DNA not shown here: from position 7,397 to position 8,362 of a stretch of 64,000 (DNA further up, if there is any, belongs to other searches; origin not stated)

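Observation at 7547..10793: CDP-alcohol phosphatidyltransferase translationally coupled to the hpnN-like exporter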

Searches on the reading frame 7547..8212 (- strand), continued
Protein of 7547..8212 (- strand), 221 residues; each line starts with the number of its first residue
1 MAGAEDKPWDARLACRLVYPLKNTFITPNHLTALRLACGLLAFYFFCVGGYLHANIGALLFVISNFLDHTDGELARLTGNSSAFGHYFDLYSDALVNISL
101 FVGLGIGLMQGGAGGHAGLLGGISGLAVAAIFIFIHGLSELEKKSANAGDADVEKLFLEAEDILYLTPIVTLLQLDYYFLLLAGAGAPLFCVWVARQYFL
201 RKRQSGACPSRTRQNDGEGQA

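Call 69: search_protein_families(library=ncbifam, proteins=[L032:2543-3403:+, L072:6712-7572:+, L066:9001-9855:+, L054:370-1173:+, L054:10891-11520:+, L032:5756-6928:+, L032:7189-8274:+], max_evalue=0.000001)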
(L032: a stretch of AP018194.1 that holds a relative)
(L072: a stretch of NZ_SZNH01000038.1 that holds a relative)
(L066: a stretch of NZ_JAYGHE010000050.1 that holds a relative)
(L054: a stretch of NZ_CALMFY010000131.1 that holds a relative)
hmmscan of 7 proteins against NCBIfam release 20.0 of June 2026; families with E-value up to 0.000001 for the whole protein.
L032:2543-3403:+ (286 aa): 3 families
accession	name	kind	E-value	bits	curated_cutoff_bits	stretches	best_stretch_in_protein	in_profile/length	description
TIGR03473.1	HpnK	hypoth_equivalog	1.9e-83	280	232.6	1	5-284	2-280/283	hopanoid biosynthesis-associated protein HpnK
NF002559.0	PRK02134.1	equivalog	4.5e-39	134.5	227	1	6-155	4-147/249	chitin disaccharide deacetylase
NF052308.1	CarbhyDeactlThm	equivalog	1e-11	44.7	400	1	2-158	9-152/265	carbohydrate deacetylase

L072:6712-7572:+ (286 aa): 0 families

L066:9001-9855:+ (284 aa): 8 families
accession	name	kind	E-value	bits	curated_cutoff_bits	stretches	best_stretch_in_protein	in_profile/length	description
NF045699.1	AHLLactAiiA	equivalog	1.2e-16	60.7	375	1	23-214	25-199/251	quorum-quenching N-acyl homoserine lactonase AiiA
NF047925.1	pyridox_lacton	equivalog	2.6e-16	60.2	325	1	29-272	32-262/268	4-pyridoxolactonase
NF045700.1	AHLLactAttM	equivalog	6.5e-15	55.3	390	1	35-270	36-253/257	AttM family quorum-quenching N-acyl homoserine lactonase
NF047976.1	lactonase_AhlS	equivalog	6.4e-11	41.9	475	1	35-276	46-273/276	AhlS family quorum-quenching N-acyl homoserine lactonase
NF047979.1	lactonase_AidB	equivalog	3.6e-10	39.6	360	1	80-208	80-207/271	AidB family quorum-quenching N-acyl homoserine lactonase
NF047919.1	lactonase_YtnP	equivalog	3.6e-10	39.5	425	1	29-206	44-208/274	YtnP family quorum-quenching lactonase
NF033105.1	bla_subclass_B3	equivalog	1e-09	38.1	240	0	82-118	50-86/257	subclass B3 metallo-beta-lactamase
NF012229.1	bla_class_B_core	domain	5.8e-07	29.8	100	0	81-125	42-83/139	metallo-beta-lactamase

L054:370-1173:+ (267 aa): 208 families (the best 25 are shown)
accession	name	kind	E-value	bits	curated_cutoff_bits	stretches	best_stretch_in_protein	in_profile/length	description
NF040690.1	mycolate_SDR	equivalog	3.1e-44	151.4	380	1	7-256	8-257/265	mycolate reductase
NF004514.1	PRK05855.1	equivalog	1.3e-35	123.1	455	1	8-214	314-519/578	SDR family oxidoreductase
NF004825.0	PRK06181.1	equivalog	1e-33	116.7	215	1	4-250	3-254/268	SDR family oxidoreductase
NF005878.0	PRK07825.1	subfamily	5.4e-33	114.5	287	1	3-260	5-253/278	short chain dehydrogenase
NF004823.0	PRK06179.1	subfamily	8.7e-32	110.6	310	1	7-208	5-198/271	oxidoreductase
NF009466.0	PRK12826.1-2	subfamily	3.4e-30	105.3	222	1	9-203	5-206/248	3-oxoacyl-ACP reductase FabG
NF047420.2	EF_P_mod_YmfI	equivalog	4.9e-30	105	238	1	10-203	2-192/236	elongation factor P 5-aminopentanone reductase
NF005559.1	PRK07231.1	subfamily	5.5e-30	104.7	215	1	8-199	5-196/249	glucose 1-dehydrogenase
NF005672.0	PRK07454.1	equivalog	1.1e-29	103.4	234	1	7-196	6-195/241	SDR family oxidoreductase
TIGR01830.1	3oxo_ACP_reduc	equivalog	1.4e-29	103.5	297.75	1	10-195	1-187/239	3-oxoacyl-[acyl-carrier-protein] reductase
NF006565.0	PRK09072.1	equivalog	2.4e-29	102.7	238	1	9-259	7-253/265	SDR family oxidoreductase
NF038213.1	SDR_TniO_fam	equivalog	4.4e-29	101.6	300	1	9-206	4-209/249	SDR family oxidoreductase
NF006776.0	PRK09291.1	equivalog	7.4e-29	101.1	265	1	11-218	6-206/257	SDR family oxidoreductase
NF005881.0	PRK07832.1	equivalog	1.6e-28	99.8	296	1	8-220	10-220/287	SDR family oxidoreductase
NF004197.0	PRK05653.1-1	equivalog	2.1e-28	99.6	332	1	1-195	1-195/249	3-oxoacyl-ACP reductase FabG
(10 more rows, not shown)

L054:10891-11520:+ (209 aa): 0 families

L032:5756-6928:+ (391 aa): 5 families
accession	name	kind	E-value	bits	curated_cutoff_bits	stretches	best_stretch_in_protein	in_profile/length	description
TIGR03472.1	HpnI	equivalog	8.6e-107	357.2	310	1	23-390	6-370/373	bacteriohopanetetrol glucosamine biosynthesis glycosyltransferase HpnI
TIGR03937.1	PgaC_IcaA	equivalog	3.5e-09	36.1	422.3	1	52-287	40-270/407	poly-beta-1,6-N-acetyl-D-glucosamine synthase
TIGR03469.1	HpnB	hypoth_equivalog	1.8e-08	33.8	379.25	1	57-260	44-256/386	hopene-associated glycosyltransferase HpnB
TIGR03965.1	mycofact_glyco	equivalog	2.8e-07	29.8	280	1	111-257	126-270/467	mycofactocin biosynthesis glycosyltransferase MftF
NF045692.1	OglycostaseCruG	equivalog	4e-07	29.3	600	0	214-381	202-385/386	2'-O-glycosyltransferase CruG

L032:7189-8274:+ (362 aa): 3 families
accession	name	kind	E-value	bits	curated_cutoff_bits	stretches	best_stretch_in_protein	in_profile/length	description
TIGR03472.1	HpnI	equivalog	2.6e-109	365.5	310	1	7-361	21-370/373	bacteriohopanetetrol glucosamine biosynthesis glycosyltransferase HpnI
TIGR03469.1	HpnB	hypoth_equivalog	3.2e-08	33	379.25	1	45-308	61-330/386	hopene-associated glycosyltransferase HpnB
TIGR03937.1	PgaC_IcaA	equivalog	3e-07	29.8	422.3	1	16-229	33-241/407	poly-beta-1,6-N-acetyl-D-glucosamine synthase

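Call 83: search_protein_representatives(protein=window:7547-8212:-)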
Query: 221 residues. Proteins with E-value up to 0.001 (for the whole library): 4845; up to 1e-10: 622; up to 1e-30: 30. The best 150 are listed.
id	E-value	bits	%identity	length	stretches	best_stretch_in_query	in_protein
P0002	2.7e-95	334.6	76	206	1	4-205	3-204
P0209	1.8e-65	237.1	42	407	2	7-205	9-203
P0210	5.8e-54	199.5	57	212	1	4-195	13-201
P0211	2.1e-46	174.7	52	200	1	6-201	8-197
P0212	5.4e-46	173.4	49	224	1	6-198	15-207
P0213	8.8e-46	172.7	48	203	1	5-203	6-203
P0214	1.2e-45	172.3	47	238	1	6-217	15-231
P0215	2.4e-44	168.0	50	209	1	6-196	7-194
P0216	2.7e-41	158.0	51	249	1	2-194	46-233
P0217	1.9e-40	155.3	48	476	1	18-204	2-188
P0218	2.3e-40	155.0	44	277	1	5-211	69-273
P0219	1.2e-38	149.4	43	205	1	6-207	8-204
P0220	8.9e-37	143.3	43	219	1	7-204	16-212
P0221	1.5e-35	139.2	55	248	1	7-135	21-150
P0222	2.7e-34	135.1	58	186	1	8-144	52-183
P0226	1.6e-33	132.6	41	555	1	7-205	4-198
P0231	3.9e-32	128.1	53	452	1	5-133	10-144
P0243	1.1e-29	120.0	42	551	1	7-197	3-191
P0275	1.0e-25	107.1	41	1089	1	8-195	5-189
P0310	3.8e-21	92.1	36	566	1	6-203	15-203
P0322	2.9e-20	89.2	31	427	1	7-204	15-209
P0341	3.7e-19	85.7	33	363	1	19-200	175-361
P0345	4.6e-19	85.3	41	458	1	10-146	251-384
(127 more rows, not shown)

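Call 84: search_protein_families(library=pfam, proteins=[P0275, P0226, P0243, P0217, P0231, P0310, P0322, P0345, P0209, P0341], max_evalue=0.0001)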
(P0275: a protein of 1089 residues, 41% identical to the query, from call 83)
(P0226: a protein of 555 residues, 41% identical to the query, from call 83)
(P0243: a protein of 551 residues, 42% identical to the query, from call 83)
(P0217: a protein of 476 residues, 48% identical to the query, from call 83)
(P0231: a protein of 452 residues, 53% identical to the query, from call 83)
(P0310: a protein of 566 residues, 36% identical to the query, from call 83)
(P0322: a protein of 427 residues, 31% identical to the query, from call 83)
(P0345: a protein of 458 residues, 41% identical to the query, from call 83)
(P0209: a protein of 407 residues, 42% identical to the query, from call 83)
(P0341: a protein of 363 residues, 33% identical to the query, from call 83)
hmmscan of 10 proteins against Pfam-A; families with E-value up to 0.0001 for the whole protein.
P0275 (1089 aa): 2 families
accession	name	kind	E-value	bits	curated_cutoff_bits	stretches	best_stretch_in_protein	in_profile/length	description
PF03176.21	MMPL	-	3.1e-26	92.6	20.5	2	436-629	108-304/333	MMPL family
PF01066.26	CDP-OH_P_transf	-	1.4e-13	51.9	22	1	24-133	3-109/152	CDP-alcohol phosphatidyltransferase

P0226 (555 aa): 2 families
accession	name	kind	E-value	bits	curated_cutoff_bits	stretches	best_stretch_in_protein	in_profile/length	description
PF12804.13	NTP_transf_3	-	6e-15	56.2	27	1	267-395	1-116/160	MobA-like NTP transferase domain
PF01066.26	CDP-OH_P_transf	-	2.2e-12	48.1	22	1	24-126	3-100/152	CDP-alcohol phosphatidyltransferase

P0243 (551 aa): 2 families
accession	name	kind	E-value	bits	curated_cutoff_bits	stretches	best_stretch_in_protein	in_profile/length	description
PF03706.18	LPG_synthase_TM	-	2.8e-26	93.1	33.4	1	226-519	2-297/302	Lysylphosphatidylglycerol synthase TM region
PF01066.26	CDP-OH_P_transf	-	6.1e-11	43.4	22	1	23-132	3-108/152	CDP-alcohol phosphatidyltransferase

P0217 (476 aa): 2 families
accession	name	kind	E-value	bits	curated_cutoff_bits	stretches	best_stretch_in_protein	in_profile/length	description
PF23169.1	HalD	-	1.7e-12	47.7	26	1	259-363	16-126/228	Halogenase D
PF01066.26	CDP-OH_P_transf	-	3.6e-11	44.1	22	1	11-131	3-110/152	CDP-alcohol phosphatidyltransferase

P0231 (452 aa): 1 family
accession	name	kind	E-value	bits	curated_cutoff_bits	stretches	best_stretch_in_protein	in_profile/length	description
PF01066.26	CDP-OH_P_transf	-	3.7e-11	44.1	22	1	32-147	3-107/152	CDP-alcohol phosphatidyltransferase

P0310 (566 aa): 2 families
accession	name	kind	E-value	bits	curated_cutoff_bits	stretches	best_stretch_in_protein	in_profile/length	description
PF03706.18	LPG_synthase_TM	-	2e-24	87.1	33.4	1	236-538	6-295/302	Lysylphosphatidylglycerol synthase TM region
PF01066.26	CDP-OH_P_transf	-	8.8e-13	49.4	22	1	35-141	3-109/152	CDP-alcohol phosphatidyltransferase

P0322 (427 aa): 2 families
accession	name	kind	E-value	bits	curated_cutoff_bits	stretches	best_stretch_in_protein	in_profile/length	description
PF02630.20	SCO1-SenC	-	8.5e-38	129.8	22.8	1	264-398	2-133/134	SCO1/SenC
PF01066.26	CDP-OH_P_transf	-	1.7e-12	48.4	22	1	35-157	3-116/152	CDP-alcohol phosphatidyltransferase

P0345 (458 aa): 4 families
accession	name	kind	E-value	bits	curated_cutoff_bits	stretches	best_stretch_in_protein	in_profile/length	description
PF01066.26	CDP-OH_P_transf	-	2.4e-13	51.2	22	1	268-381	3-110/152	CDP-alcohol phosphatidyltransferase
PF12804.13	NTP_transf_3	-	1.5e-12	48.4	27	1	3-118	1-108/160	MobA-like NTP transferase domain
PF00483.29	NTP_transferase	-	1.6e-11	44.7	21.2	1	2-113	1-117/245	Nucleotidyl transferase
PF01128.25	IspD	-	9.5e-06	26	27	1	2-55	2-53/221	2-C-methyl-D-erythritol 4-phosphate cytidylyltransferase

P0209 (407 aa): 1 family
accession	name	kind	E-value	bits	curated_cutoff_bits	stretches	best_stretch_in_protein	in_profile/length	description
PF01066.26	CDP-OH_P_transf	-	1.7e-21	77.6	22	2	28-137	2-109/152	CDP-alcohol phosphatidyltransferase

P0341 (363 aa): 1 family
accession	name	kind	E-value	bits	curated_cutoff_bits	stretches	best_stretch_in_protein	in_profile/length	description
PF01066.26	CDP-OH_P_transf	-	8.9e-14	52.6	22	1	183-346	3-148/152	CDP-alcohol phosphatidyltransferase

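Call 86: find_encoding_contigs(protein=P0275, flank=10000, max_places=3)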
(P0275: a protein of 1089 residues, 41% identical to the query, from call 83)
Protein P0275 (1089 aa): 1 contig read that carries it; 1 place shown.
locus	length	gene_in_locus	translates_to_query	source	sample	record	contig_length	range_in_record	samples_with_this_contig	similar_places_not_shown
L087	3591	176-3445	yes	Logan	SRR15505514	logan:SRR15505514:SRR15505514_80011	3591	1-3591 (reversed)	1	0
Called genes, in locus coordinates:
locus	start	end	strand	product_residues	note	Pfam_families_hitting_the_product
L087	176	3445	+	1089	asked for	PF01066:CDP-OH_P_transf, PF03176:MMPL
